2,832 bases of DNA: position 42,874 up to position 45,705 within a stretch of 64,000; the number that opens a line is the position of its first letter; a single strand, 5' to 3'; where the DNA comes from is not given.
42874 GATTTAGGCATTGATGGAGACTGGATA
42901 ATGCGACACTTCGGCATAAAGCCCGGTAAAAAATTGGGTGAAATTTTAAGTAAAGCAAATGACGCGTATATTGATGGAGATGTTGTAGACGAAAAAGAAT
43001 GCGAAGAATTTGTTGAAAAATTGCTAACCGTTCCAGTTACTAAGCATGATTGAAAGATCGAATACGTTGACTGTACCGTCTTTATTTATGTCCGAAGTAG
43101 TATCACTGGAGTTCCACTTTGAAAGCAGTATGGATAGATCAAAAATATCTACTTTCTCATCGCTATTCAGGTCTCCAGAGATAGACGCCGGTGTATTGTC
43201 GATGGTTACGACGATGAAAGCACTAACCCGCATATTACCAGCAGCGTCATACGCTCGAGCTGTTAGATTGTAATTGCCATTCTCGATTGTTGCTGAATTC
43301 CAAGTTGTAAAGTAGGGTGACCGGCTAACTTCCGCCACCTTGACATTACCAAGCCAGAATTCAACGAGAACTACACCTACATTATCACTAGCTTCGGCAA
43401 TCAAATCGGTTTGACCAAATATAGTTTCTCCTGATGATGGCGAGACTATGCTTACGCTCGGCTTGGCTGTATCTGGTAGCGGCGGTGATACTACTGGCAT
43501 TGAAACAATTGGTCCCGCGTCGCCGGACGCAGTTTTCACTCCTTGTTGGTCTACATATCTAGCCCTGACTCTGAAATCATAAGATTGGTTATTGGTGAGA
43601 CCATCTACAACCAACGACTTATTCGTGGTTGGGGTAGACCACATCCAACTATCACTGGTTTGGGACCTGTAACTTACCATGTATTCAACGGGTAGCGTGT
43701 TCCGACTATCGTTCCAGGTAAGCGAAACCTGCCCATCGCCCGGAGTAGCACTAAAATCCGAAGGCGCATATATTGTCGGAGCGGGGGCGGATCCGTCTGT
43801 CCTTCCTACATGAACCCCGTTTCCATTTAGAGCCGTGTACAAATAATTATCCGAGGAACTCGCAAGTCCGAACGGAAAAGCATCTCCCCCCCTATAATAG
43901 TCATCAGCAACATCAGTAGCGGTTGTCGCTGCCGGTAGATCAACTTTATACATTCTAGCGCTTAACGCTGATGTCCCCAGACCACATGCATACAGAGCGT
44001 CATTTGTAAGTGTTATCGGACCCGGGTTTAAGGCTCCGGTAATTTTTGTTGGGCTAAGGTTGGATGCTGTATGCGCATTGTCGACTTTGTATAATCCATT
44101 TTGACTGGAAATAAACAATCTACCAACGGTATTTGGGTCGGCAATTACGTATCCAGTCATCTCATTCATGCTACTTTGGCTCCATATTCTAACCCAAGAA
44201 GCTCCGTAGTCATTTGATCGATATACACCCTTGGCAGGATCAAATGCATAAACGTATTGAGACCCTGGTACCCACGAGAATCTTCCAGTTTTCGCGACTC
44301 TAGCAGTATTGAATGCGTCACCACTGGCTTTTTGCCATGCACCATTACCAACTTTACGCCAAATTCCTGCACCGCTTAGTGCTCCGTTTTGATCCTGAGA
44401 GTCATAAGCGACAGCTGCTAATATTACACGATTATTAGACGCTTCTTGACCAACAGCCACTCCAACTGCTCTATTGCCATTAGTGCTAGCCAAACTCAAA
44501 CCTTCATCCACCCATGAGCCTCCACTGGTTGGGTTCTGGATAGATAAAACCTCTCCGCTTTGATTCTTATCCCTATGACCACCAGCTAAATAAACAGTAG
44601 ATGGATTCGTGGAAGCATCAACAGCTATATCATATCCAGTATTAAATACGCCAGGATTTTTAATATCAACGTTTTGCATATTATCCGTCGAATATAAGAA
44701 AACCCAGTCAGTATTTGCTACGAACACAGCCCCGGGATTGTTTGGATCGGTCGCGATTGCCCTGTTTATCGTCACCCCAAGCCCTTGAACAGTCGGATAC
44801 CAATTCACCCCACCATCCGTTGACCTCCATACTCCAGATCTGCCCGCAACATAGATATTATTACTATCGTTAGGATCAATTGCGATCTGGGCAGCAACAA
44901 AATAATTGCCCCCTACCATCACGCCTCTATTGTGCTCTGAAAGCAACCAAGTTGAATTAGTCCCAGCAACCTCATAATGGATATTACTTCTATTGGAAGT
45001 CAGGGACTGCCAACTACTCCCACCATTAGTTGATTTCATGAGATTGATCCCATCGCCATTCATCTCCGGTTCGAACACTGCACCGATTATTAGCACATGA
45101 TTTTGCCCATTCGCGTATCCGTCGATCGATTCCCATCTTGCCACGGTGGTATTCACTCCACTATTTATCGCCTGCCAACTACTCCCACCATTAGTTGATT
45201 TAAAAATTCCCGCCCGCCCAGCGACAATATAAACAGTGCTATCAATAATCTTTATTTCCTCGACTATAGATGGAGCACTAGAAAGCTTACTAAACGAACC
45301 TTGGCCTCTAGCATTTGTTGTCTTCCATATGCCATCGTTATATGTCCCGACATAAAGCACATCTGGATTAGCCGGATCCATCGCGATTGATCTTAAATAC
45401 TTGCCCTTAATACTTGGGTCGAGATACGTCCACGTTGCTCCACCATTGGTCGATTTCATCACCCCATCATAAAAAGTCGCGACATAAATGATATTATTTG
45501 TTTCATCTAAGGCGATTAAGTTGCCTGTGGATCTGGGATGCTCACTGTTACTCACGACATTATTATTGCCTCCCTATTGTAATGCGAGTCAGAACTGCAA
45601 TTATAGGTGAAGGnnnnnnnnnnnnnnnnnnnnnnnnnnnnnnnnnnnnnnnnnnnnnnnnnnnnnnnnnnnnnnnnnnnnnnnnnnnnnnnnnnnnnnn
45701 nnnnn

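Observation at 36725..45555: Cohesin-dockerin surface-display cluster with TM-anchored scaffoldin paralogs in a non-clostridial, CPR-like context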

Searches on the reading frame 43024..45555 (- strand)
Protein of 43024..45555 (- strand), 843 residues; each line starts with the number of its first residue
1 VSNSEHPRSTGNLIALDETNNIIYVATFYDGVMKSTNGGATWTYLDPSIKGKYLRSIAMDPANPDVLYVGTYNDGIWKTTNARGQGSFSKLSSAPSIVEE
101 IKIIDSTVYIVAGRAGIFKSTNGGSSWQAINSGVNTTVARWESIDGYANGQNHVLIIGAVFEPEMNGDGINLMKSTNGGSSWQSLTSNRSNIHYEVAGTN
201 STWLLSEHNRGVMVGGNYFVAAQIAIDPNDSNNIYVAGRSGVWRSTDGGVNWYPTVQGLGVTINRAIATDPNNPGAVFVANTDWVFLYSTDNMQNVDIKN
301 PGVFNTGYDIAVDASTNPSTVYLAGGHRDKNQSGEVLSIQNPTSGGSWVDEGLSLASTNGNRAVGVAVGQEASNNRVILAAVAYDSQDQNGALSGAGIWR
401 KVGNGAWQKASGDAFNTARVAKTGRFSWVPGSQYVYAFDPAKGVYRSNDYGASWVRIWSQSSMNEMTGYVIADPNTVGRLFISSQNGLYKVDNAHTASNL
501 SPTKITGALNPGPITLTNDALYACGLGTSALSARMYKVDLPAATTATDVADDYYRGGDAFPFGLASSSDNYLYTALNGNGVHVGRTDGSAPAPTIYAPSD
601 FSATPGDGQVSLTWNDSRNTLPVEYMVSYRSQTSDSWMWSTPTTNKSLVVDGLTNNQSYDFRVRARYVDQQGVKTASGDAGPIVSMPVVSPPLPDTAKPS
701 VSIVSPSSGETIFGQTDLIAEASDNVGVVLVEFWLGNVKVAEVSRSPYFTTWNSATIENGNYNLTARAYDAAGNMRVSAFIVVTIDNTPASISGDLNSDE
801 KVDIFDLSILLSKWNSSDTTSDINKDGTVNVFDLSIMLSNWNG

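Call 3: search_protein_families(library=pfam, proteins=[window:43024-45555:-], max_evalue=0.1)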
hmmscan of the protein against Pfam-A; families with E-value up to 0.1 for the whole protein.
window:43024-45555:- (843 aa): 11 families
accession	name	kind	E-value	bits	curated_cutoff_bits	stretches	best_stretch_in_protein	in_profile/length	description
PF17957.7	Big_7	-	1.3e-15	58.2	24.1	1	699-766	1-70/70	Bacterial Ig domain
PF15902.12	Sortilin-Vps10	-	1.9e-15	57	33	2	105-202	35-131/446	Sortilin, neurotensin receptor 3,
PF00404.24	Dockerin_1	-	1.4e-06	28.8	22.9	1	794-837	2-52/57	Dockerin type I domain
PF21605.3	CRLF2-like_D2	-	2.4e-05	24.8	27.3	1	600-681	6-86/94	Cytokine receptor-like factor 2-like, D2 domain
PF19077.6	Big_13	-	5.3e-05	24.1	27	1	741-787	56-102/102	Bacterial Ig-like domain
PF00041.27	fn3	-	0.00033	21.3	25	1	597-669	2-72/84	Fibronectin type III domain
PF02012.26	BNR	-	0.0012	18.9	27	0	243-253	1-11/12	BNR/Asp-box repeat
PF25059.1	FN3_DSCAM-DSCAML_C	-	0.0038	18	39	1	624-666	22-65/89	DSCAM/DSCAML C-terminal Fn3-like domain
PF09294.16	Interfer-bind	-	0.012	16.3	21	1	622-670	40-91/104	Interferon-alpha/beta receptor, fibronectin type III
PF13431.12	TPR_17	-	0.024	15.4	24.4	0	53-68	2-17/34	Tetratricopeptide repeat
PF16323.11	DUF4959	-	0.04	14.7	32.9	0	591-672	17-94/106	Domain of unknown function (DUF4959)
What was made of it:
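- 43024..45555 (-): C-terminal 843 aa of a split cargo gene: BNR/Sortilin-type beta-propeller, FN3, Big_7, dockerin (43027-43176). It has no signal peptide and converges on the CCA-enzyme gene. Sortilin-Vps10 1.9e-15, Big_7 1.3e-15, Dockerin_1 28.8 bits (call 3).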

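Call 46: search_solved_structures(query=window:43024-45555:-, max_evalue=0.01)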
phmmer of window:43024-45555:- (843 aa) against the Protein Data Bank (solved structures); distinct sequences matched with E-value up to 0.01: 9.
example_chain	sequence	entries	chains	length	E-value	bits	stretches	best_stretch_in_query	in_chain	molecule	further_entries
9kvu_A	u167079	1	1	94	2.2e-08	35.6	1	698-786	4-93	bacterial immunoglobulin domain B1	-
3b7f_A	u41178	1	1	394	6e-06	27.5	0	223-260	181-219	Glycosyl hydrolase, BNR repeat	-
8q6t_I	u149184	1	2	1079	9.4e-06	26.9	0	607-767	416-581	Titin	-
6p2k_A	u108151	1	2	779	0.00012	23.2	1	14-137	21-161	Fibronectin type III domain-containing protein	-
8g4l_bm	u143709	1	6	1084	0.00012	23.2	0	624-781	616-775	Titin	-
2yn3_A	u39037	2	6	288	0.0012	19.9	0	718-789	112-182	PUTATIVE INNER MEMBRANE PROTEIN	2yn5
2jnk_A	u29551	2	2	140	0.0034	18.4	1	792-837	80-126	Hyalurononglucosaminidase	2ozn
4nn7_C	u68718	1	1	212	0.0072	17.3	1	604-666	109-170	Cytokine receptor-like factor 2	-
4nn5_C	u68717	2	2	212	0.0075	17.3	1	604-666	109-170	Cytokine receptor-like factor 2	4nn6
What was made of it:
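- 43024..45555 (-): Weak PDB hits to BNR glycosyl hydrolase 3b7f and to 6p2k (call 46).
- The BNR/Sortilin propeller resembles GH74-type and BNR glycosyl hydrolases weakly (calls 3, 46).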
